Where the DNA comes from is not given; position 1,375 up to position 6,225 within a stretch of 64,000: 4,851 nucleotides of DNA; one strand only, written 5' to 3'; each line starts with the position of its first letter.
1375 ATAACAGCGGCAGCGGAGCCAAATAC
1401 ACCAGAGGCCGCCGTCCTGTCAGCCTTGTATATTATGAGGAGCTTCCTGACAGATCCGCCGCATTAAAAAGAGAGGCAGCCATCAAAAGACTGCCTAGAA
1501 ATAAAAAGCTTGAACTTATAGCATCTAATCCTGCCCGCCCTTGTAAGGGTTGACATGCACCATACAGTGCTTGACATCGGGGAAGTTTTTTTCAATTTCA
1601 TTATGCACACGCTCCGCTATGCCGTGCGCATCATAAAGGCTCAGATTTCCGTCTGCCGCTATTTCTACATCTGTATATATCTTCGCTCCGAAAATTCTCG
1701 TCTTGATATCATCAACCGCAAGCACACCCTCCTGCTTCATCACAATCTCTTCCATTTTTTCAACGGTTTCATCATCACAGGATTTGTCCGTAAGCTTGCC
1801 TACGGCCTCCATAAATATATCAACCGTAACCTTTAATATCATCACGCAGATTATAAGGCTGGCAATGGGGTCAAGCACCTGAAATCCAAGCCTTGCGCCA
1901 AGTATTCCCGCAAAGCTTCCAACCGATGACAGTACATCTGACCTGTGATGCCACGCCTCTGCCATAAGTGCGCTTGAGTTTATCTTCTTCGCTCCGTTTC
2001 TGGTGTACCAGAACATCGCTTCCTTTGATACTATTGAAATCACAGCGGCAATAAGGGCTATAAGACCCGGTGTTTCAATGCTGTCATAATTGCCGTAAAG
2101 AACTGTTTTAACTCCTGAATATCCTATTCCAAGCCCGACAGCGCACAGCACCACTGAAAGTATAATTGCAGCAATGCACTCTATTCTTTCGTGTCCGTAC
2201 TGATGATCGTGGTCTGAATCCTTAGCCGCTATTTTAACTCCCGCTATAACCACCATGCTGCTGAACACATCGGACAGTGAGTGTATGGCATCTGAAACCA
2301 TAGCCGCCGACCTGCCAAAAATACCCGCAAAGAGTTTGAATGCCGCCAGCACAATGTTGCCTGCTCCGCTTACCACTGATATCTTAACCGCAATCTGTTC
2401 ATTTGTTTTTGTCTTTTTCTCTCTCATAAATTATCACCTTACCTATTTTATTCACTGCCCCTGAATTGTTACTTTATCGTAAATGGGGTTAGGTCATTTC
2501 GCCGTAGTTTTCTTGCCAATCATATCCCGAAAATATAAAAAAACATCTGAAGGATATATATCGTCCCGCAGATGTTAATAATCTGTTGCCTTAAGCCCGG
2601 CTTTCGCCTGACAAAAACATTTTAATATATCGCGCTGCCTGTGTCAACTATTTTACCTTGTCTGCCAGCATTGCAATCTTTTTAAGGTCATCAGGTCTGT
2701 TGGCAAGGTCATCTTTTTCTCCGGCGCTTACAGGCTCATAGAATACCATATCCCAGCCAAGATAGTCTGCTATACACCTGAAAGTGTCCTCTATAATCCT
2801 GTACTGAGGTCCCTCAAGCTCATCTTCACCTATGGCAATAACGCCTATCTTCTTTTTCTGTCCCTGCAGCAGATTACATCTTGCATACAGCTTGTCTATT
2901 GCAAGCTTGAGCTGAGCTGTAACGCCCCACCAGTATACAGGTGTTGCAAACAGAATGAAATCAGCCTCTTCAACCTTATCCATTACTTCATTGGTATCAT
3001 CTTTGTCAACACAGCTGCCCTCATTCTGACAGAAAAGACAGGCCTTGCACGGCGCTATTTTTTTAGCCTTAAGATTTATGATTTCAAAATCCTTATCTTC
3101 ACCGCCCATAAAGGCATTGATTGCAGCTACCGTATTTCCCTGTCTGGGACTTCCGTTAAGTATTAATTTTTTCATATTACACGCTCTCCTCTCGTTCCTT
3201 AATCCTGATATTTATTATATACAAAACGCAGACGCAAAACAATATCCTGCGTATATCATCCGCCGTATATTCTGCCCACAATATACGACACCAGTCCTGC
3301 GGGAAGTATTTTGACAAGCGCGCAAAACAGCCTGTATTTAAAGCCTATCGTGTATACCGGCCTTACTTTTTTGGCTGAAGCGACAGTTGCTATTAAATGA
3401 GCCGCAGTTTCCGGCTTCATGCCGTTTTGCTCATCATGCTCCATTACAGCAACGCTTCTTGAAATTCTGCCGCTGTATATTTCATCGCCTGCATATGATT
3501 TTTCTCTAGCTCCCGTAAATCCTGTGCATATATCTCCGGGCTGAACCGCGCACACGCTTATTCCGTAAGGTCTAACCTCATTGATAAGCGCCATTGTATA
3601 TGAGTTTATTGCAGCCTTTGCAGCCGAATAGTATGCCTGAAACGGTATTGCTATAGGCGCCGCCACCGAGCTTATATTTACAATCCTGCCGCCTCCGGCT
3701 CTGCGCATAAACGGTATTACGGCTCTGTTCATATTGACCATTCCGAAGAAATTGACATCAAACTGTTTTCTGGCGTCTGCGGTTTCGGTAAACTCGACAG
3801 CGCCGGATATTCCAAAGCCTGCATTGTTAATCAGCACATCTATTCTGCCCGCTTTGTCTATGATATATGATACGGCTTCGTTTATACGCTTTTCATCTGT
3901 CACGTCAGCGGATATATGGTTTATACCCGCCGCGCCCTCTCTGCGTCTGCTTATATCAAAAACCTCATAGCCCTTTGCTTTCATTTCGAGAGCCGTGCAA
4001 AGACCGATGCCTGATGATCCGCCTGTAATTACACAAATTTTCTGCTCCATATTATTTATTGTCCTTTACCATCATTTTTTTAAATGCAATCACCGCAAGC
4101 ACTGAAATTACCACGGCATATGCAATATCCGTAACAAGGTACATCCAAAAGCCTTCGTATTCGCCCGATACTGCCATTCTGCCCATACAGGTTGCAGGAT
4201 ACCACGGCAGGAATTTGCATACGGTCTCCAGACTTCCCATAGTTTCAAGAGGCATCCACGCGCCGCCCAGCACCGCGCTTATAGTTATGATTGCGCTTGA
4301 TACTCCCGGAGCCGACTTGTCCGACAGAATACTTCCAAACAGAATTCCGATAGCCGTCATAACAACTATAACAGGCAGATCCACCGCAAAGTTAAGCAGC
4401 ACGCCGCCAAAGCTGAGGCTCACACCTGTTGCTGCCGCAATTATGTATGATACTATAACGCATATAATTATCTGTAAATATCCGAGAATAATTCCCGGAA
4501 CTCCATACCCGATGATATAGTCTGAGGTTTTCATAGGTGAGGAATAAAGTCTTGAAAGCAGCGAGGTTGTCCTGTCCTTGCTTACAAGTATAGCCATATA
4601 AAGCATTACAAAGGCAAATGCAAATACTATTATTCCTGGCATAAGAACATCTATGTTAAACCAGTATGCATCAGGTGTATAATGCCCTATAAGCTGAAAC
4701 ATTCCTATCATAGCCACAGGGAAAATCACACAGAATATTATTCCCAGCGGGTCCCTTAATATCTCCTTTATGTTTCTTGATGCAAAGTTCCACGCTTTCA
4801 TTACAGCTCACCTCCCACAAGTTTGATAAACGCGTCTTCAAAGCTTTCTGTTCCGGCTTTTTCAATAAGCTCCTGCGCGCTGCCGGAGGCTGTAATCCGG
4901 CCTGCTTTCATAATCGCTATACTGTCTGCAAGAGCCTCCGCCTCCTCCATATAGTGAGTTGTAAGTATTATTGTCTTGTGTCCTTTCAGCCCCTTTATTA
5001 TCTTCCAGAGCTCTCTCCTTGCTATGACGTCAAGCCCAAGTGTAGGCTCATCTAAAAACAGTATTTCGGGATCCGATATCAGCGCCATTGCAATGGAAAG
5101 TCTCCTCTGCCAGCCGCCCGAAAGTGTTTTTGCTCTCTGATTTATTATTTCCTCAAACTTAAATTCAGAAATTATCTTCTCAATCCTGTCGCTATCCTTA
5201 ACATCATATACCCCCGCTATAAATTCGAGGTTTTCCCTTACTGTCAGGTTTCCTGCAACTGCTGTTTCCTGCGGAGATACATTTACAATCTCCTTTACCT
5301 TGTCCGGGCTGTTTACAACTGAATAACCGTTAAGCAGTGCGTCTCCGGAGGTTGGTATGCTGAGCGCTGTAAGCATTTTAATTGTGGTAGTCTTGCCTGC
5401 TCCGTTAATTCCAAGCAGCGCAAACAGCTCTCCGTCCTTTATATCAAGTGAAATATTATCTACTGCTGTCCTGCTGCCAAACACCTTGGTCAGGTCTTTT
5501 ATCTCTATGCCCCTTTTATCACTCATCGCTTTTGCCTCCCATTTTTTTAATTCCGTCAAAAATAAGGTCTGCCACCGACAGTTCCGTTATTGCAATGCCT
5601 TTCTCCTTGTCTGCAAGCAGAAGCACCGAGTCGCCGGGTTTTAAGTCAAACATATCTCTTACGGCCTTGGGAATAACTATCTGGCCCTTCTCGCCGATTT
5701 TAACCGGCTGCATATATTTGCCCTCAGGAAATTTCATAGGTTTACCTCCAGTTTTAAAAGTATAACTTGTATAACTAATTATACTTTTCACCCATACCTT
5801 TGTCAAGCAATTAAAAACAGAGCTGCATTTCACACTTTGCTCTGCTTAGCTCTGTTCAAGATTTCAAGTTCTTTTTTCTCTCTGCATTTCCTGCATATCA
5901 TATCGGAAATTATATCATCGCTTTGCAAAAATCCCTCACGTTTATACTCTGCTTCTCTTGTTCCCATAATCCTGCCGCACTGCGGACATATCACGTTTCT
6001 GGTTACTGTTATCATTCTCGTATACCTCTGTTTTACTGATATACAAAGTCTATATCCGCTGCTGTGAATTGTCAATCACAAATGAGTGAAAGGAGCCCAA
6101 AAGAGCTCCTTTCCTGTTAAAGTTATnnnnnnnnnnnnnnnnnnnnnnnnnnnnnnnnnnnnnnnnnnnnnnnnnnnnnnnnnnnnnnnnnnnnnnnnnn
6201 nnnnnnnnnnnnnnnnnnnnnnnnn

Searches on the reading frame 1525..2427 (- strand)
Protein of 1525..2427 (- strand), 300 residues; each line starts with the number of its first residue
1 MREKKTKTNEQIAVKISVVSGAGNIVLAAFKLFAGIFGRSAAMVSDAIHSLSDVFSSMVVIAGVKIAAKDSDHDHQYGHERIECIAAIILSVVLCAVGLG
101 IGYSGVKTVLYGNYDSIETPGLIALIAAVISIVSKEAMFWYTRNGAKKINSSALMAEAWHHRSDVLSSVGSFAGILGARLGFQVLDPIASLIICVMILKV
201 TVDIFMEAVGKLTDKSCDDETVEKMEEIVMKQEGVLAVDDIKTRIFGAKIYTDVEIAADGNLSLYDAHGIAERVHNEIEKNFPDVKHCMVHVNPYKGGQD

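Call 77: search_protein_families(library=pfam, proteins=[window:1525-2427:-], max_evalue=0.01)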
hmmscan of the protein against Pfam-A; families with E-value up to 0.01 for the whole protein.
window:1525-2427:- (300 aa): 3 families
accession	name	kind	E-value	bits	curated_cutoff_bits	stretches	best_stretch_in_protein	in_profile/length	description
PF01545.26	Cation_efflux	-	1.5e-46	159.1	26.6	1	18-212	2-197/198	Cation efflux family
PF16916.11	ZT_dimer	-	1.3e-24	86.4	26.7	1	217-295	1-78/78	Dimerisation domain of Zinc Transporter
PF03239.20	FTR1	-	0.0041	16.9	25.3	1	59-149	21-101/284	Iron permease FTR1 family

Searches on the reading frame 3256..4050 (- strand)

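Call 77: search_protein_families(library=pfam, proteins=[window:3256-4050:-], max_evalue=0.01)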
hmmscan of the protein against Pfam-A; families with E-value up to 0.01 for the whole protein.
window:3256-4050:- (264 aa): 6 families
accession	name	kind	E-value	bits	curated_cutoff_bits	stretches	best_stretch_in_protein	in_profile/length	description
PF00106.31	adh_short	-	8.8e-47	159.6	26.6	1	4-183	1-191/195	short chain dehydrogenase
PF13561.12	adh_short_C2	-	2.9e-32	112.6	27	1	13-183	6-185/236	Enoyl-(Acyl carrier protein) reductase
PF08659.16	KR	-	5.5e-09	36.6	22.6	1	7-169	4-173/180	KR domain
PF01370.27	Epimerase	-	6.6e-06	26.1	20.9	1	7-169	2-167/240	NAD dependent epimerase/dehydratase family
PF08643.16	DUF1776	-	0.00019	21.4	25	1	78-255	102-294/294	Fungal family of unknown function (DUF1776)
PF13460.12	NAD_binding_10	-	0.0016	18.7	27.2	1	10-199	1-171/184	NAD(P)H-binding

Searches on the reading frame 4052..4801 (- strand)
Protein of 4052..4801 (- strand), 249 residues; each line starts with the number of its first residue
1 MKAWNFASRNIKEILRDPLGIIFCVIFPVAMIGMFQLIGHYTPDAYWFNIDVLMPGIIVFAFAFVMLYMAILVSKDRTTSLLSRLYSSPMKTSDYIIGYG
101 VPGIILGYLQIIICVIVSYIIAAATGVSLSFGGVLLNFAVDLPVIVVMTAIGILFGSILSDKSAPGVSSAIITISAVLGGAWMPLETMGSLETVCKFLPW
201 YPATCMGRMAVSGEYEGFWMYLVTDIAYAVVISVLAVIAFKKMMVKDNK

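Call 77: search_protein_families(library=pfam, proteins=[window:4052-4801:-], max_evalue=0.01)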
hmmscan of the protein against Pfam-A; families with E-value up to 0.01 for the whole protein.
window:4052-4801:- (249 aa): 3 families
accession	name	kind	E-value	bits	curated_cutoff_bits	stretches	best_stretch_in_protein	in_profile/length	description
PF01061.29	ABC2_membrane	-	2.3e-15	57.1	26.9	1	7-201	7-200/211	ABC-2 type transporter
PF12698.13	ABC2_membrane_3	-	1.4e-10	41.3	31.6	1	51-238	162-343/347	ABC-2 family transporter protein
PF12679.13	ABC2_membrane_2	-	6.4e-05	22.8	27.2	1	4-243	1-281/283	ABC-2 family transporter protein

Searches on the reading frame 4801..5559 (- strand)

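Call 77: search_protein_families(library=pfam, proteins=[window:4801-5559:-], max_evalue=0.01)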
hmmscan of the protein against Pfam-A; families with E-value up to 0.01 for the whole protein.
window:4801-5559:- (252 aa): 3 families
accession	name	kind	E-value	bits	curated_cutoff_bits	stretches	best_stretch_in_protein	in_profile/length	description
PF00005.33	ABC_tran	-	1.6e-32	113.4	25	1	34-173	2-136/137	ABC transporter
PF13304.12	AAA_21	-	5.6e-10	40.2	27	1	122-202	210-298/304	AAA domain, putative AbiEii toxin, Type IV TA system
PF13175.12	AAA_15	-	0.00036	20.7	32.1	0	34-140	15-105/374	AAA ATPase domain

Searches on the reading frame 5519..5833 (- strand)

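Call 77: search_protein_families(library=pfam, proteins=[window:5519-5833:-], max_evalue=0.01)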
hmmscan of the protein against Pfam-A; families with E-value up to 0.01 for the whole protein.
window:5519-5833:- (104 aa): 1 family
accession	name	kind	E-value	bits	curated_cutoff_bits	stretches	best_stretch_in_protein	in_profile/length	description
PF04014.23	MazE_antitoxin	-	1.3e-11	44.7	24.7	1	44-83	2-41/48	Antidote-toxin recognition MazE, bacterial antitoxin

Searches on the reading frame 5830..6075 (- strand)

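Call 77: search_protein_families(library=pfam, proteins=[window:5830-6075:-], max_evalue=0.01)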
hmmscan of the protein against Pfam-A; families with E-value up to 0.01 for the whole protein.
window:5830-6075:- (81 aa): 1 family
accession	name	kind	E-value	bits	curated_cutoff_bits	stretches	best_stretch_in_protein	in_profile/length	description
PF24042.1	DUF7351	-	0.0051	17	31.2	1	12-69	51-105/177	Domain of unknown function (DUF7351)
